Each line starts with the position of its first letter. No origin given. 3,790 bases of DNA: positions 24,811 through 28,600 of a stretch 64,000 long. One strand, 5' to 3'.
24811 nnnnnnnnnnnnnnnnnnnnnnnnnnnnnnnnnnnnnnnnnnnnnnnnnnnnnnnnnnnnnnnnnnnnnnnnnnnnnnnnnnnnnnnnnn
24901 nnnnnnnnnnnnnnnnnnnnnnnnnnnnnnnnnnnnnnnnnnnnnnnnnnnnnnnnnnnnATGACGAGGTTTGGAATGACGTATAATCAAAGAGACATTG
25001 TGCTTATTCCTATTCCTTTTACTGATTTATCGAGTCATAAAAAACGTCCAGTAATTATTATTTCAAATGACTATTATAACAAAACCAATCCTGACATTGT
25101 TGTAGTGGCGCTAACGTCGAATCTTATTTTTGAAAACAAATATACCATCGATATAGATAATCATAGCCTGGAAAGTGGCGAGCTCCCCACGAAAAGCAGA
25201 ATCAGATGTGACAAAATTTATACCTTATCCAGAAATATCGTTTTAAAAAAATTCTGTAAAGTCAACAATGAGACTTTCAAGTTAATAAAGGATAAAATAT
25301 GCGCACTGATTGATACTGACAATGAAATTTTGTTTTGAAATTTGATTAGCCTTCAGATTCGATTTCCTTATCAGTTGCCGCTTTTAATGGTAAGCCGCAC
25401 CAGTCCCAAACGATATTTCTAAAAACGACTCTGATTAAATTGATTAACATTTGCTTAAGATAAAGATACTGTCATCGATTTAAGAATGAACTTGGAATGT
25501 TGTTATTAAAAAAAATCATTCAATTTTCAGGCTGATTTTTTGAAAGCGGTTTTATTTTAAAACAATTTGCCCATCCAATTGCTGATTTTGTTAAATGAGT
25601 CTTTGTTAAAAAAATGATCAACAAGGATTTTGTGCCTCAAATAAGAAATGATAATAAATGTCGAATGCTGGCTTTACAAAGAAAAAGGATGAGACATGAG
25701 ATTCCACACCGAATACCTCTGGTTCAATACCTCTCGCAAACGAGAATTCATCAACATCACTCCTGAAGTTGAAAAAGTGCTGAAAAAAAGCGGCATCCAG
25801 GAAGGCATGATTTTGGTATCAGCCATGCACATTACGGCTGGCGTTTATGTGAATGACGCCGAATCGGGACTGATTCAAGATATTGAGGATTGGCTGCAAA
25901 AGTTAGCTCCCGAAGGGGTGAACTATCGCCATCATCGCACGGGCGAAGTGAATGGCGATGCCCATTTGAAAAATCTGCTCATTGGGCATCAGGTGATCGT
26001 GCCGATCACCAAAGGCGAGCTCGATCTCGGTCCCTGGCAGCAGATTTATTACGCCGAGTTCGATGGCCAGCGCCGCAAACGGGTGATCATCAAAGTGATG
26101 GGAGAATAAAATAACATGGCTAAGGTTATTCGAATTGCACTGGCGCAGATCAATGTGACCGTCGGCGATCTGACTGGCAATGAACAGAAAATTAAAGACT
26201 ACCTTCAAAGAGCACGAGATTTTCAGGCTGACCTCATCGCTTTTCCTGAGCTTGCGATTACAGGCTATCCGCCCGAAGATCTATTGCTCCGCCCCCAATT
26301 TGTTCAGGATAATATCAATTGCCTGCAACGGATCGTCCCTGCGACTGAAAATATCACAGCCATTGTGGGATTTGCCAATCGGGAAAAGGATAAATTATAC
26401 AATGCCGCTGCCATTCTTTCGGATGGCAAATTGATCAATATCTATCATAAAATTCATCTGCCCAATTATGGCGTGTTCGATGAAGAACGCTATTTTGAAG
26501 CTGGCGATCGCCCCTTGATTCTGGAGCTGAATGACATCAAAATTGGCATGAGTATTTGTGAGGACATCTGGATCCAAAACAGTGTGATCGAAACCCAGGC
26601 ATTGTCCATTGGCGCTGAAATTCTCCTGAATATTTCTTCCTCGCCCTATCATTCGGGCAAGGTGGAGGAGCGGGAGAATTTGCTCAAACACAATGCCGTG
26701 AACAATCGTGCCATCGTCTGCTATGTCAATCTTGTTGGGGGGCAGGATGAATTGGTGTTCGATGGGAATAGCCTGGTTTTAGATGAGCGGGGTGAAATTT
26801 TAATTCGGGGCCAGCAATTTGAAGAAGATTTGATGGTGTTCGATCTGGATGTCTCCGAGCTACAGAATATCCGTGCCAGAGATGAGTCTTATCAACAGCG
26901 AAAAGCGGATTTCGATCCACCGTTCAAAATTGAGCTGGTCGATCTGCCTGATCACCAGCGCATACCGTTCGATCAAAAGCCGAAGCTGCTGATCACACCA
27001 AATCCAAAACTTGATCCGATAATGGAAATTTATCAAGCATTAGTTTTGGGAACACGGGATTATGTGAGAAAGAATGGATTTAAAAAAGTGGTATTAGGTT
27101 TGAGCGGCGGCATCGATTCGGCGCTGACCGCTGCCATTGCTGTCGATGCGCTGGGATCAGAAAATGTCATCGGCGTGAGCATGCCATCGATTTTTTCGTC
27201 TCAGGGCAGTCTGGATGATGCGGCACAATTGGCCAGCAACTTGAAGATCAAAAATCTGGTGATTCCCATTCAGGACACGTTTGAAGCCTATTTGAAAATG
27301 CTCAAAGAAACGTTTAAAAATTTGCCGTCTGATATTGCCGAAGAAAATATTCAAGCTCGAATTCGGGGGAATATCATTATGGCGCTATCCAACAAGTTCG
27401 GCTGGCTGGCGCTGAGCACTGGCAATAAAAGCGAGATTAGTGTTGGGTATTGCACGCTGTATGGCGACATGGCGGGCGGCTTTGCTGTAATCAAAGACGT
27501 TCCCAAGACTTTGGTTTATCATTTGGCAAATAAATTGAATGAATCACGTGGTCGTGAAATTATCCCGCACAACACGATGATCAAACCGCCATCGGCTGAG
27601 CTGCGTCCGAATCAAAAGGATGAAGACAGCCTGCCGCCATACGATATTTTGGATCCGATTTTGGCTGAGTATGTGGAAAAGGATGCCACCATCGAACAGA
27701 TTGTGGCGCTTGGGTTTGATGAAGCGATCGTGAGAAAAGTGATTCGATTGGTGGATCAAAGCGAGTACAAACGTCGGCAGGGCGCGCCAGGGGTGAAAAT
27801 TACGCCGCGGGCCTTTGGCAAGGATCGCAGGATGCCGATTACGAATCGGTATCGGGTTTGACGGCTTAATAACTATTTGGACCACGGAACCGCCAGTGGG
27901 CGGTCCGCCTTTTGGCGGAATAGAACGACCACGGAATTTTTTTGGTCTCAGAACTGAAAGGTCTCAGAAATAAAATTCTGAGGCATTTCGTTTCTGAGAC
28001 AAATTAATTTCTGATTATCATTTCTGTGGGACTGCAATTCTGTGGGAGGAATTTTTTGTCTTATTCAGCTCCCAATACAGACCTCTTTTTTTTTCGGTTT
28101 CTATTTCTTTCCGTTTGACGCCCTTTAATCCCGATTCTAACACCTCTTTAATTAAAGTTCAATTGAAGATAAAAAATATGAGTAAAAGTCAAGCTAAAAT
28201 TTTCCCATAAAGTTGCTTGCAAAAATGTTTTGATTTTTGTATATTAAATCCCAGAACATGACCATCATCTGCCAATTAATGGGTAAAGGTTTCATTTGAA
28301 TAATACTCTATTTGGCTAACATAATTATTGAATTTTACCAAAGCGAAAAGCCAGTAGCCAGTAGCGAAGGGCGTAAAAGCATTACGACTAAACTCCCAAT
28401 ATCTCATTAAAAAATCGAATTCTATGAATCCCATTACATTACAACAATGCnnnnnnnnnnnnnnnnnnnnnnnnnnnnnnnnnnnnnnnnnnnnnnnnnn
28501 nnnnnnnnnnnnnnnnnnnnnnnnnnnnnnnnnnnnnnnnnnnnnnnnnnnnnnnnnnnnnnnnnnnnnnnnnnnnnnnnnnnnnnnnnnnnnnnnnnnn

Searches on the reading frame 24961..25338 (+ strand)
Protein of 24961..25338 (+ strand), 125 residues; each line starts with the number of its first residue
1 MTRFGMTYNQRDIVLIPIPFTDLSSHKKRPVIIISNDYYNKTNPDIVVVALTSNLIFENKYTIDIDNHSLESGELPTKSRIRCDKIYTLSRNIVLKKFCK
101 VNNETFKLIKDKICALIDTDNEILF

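Call 8: search_protein_families(library=pfam, proteins=[window:24961-25338:+])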
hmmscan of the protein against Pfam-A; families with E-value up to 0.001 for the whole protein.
window:24961-25338:+ (125 aa): 1 family
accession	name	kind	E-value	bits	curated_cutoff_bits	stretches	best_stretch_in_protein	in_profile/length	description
PF02452.23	PemK_toxin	-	8.4e-18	65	23.1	1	10-116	2-108/109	PemK-like, MazF-like toxin of type II toxin-antitoxin system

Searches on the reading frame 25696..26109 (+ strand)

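Call 8: search_protein_families(library=pfam, proteins=[window:25696-26109:+])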
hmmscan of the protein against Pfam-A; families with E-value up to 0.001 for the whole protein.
window:25696-26109:+ (137 aa): 1 family
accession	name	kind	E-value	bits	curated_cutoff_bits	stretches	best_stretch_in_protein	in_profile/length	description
PF01894.22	UPF0047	-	3.3e-40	137.3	27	1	20-134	1-117/117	Uncharacterised protein family UPF0047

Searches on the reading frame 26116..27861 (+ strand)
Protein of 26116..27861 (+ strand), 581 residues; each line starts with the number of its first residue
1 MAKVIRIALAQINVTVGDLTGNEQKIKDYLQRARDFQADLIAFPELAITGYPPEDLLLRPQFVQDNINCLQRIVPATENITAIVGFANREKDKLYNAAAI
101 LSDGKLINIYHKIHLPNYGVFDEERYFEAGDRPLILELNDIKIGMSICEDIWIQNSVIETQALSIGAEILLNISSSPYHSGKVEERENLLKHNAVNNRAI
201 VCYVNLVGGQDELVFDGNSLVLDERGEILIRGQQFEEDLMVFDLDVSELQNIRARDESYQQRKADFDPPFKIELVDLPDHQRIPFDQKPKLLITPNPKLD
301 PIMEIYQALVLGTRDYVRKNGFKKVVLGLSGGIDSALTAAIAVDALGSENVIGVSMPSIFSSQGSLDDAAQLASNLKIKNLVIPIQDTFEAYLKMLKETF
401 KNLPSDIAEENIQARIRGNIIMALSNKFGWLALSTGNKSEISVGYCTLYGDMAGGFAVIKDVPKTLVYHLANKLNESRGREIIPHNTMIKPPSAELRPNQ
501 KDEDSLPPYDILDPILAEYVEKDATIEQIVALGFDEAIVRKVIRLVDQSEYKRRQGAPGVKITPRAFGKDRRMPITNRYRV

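Call 8: search_protein_families(library=pfam, proteins=[window:26116-27861:+])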
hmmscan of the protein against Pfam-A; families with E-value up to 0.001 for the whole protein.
window:26116-27861:+ (581 aa): 2 families
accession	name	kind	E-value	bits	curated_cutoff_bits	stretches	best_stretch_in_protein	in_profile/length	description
PF02540.23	NAD_synthase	-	2.5e-77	259.8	21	1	306-555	2-241/242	NAD synthase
PF00795.27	CN_hydrolase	-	4.4e-41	141.3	23.2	1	6-253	1-255/256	Carbon-nitrogen hydrolase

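Call 9: find_encoding_contigs(protein=window:26116-27861:+, flank=4000, max_places=10)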
Protein window:26116-27861:+ (581 aa): no gene with exactly this product is on record in the collection.

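Call 15: find_related_loci(query=window:26116-27861:+, collection=genome_contigs, flank=4000)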
Query window:26116-27861:+ (581 aa) in genome_contigs; peptide patterns used: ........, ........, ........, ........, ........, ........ (x = any residue, [..] = any of these).
47 stretches matched a pattern; 4 encode a relative of the query (tblastn E <= 1e-3); 4 distinct loci.
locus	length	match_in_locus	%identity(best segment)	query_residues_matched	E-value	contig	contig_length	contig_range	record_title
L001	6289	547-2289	85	1-581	0e+0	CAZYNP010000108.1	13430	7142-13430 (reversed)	MAG TPA_asm: uncultured Cytophagia bacterium isolate binchicken_co274_472 genome assembly, contig: NODE_11507_length_134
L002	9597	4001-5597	46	5-578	4e-130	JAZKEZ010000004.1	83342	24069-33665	MAG: Bacteroidota bacterium isolate DC_HB_02_SPN181219-bin057 DCHB02SPN_B057_0_000000000004, whole genome shotgun sequen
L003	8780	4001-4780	48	305-565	6e-63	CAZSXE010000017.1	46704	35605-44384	MAG TPA_asm: uncultured Muribaculaceae bacterium isolate binchicken_co126_326 genome assembly, contig: NODE_462_length_4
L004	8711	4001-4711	24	1-253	4e-10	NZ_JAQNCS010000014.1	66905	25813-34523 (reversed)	Deferribacter abyssi strain JR contig00014, whole genome shotgun sequence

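Call 47: search_protein_families(library=pfam, alignment_id=A1, max_evalue=0.0001)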
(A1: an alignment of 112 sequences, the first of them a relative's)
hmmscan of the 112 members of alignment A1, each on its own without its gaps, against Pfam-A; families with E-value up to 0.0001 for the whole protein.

A. member 1, L001:119-538:+ (140 aa): 1 family
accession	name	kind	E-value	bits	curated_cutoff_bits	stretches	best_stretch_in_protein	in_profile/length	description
PF01894.22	UPF0047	-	5.8e-40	136.5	27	1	23-136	1-116/117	Uncharacterised protein family UPF0047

B. families by the number of members that match (of 112 scanned): 113 families (the first 25 are shown)
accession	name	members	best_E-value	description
PF00072.30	Response_reg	4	4.2e-30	Response regulator receiver domain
PF01850.27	PIN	4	6.3e-14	PIN domain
PF00872.24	Transposase_mut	3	1.1e-33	Transposase, Mutator family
PF18962.6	Por_Secre_tail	3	3.1e-09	Secretion system C-terminal sorting domain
PF02508.19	Rnf-Nqr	2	4.1e-56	Rnf-Nqr subunit, membrane protein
PF01894.22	UPF0047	2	5.8e-40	Uncharacterised protein family UPF0047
PF04397.21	LytTR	2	1.9e-27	LytTr DNA-binding domain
PF04255.20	DUF433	2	4e-20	Protein of unknown function (DUF433)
PF02452.23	PemK_toxin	2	4.3e-17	PemK-like, MazF-like toxin of type II toxin-antitoxin system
PF03819.22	MazG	2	2.6e-15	MazG nucleotide pyrophosphohydrolase domain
PF13238.12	AAA_18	2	2e-11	AAA domain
PF13860.13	FlgD_ig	2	2.5e-08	FlgD Ig-like domain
PF12643.12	MazG-like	2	2.3e-05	MazG-like family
PF00375.23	SDF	1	4.6e-63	Sodium:dicarboxylate symporter family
PF01220.24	DHquinase_II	1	4e-55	Dehydroquinase class II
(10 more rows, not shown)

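Call 56: search_protein_families(library=pfam, proteins=[L114:7241-7558:-])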
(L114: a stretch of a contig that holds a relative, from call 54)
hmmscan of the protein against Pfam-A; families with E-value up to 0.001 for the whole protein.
L114:7241-7558:- (106 aa): 0 families

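Call 67: search_protein_families(library=pfam, proteins=[L114:6005-7057:-, L114:8077-8871:-])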
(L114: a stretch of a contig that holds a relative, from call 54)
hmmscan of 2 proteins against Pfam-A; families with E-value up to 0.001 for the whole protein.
L114:6005-7057:- (351 aa): 2 families
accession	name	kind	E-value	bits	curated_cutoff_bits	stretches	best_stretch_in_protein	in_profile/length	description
PF06580.19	His_kinase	-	1.2e-29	102.8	25.2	1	159-237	1-80/81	Histidine kinase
PF02518.31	HATPase_c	-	5.6e-06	27.2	26.4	1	256-351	8-109/111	Histidine kinase-, DNA gyrase B-, and HSP90-like ATPase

L114:8077-8871:- (265 aa): 4 families
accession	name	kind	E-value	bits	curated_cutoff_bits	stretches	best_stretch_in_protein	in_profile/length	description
PF13181.12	TPR_8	-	1.7e-07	31.3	25.7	0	214-246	2-34/34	Tetratricopeptide repeat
PF07719.23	TPR_2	-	1.6e-05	25.1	27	1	214-246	2-34/34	Tetratricopeptide repeat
PF14559.12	TPR_19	-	0.00011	22.9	25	0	224-253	2-31/68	Tetratricopeptide repeat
PF00515.34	TPR_1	-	0.00097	19.3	27.8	0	214-246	2-34/34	Tetratricopeptide repeat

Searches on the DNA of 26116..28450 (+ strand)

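Call 25: search_rna_families(source=window, start=27800, end=28450, threshold=evalue, max_evalue=10)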
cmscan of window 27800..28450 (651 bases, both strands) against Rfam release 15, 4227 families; matches with E-value up to 10: 5.
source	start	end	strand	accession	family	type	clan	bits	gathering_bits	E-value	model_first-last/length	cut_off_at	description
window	28283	28350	+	RF02153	NBR2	Gene; lncRNA;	-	19.6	40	2.5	1-63/63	no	Neighbour of BRCA1 gene 2 converved region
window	27942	28002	+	RF03362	mir-9436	Gene; miRNA;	-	19.2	80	0.47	1-66/66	no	mir-9436 microRNA precursor family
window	27945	28000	-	RF03912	mir-4659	Gene; miRNA;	-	17.6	92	1.5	1-73/73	no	mir-4659 microRNA precursor family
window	28356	28419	+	RF03003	GP20-b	Cis-reg;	-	14.1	36.2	4.2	1-62/62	no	GP20-b RNA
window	28412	28450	-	RF02596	cyano_het_sRNA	Gene; sRNA;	-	14.1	35.7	5.4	1-56/56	no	Cyanobacteria heterocyst sRNA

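Call 54: search_rna_families(sources=[L020, L022, L075, L092, L044, L037, L114, L079, L122, L041, L093, L078, L001, L126, L125], threshold=gathering)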
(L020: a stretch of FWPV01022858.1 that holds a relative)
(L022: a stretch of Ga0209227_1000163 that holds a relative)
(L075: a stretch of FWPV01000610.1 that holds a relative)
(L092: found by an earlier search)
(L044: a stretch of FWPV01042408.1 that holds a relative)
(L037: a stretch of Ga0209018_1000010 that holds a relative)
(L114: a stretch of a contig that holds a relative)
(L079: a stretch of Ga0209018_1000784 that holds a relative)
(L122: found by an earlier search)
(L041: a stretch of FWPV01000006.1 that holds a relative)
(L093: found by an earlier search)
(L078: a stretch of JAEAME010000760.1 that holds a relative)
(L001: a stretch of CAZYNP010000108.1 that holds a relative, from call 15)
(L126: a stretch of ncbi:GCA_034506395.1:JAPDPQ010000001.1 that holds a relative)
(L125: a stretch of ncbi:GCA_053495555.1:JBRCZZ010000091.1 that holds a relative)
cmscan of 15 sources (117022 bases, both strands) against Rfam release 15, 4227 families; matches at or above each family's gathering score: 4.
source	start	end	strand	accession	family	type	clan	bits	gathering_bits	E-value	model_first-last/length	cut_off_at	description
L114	3890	3962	+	RF00005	tRNA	Gene; tRNA;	CL00001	76.6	29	8.8e-15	1-71/71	no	tRNA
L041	2348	2420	-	RF00005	tRNA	Gene; tRNA;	CL00001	76.6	29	8.8e-15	1-71/71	no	tRNA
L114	4004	4076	+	RF00005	tRNA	Gene; tRNA;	CL00001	72.1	29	1.6e-13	1-71/71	no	tRNA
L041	2156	2228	-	RF00005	tRNA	Gene; tRNA;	CL00001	72.1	29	1.6e-13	1-71/71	no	tRNA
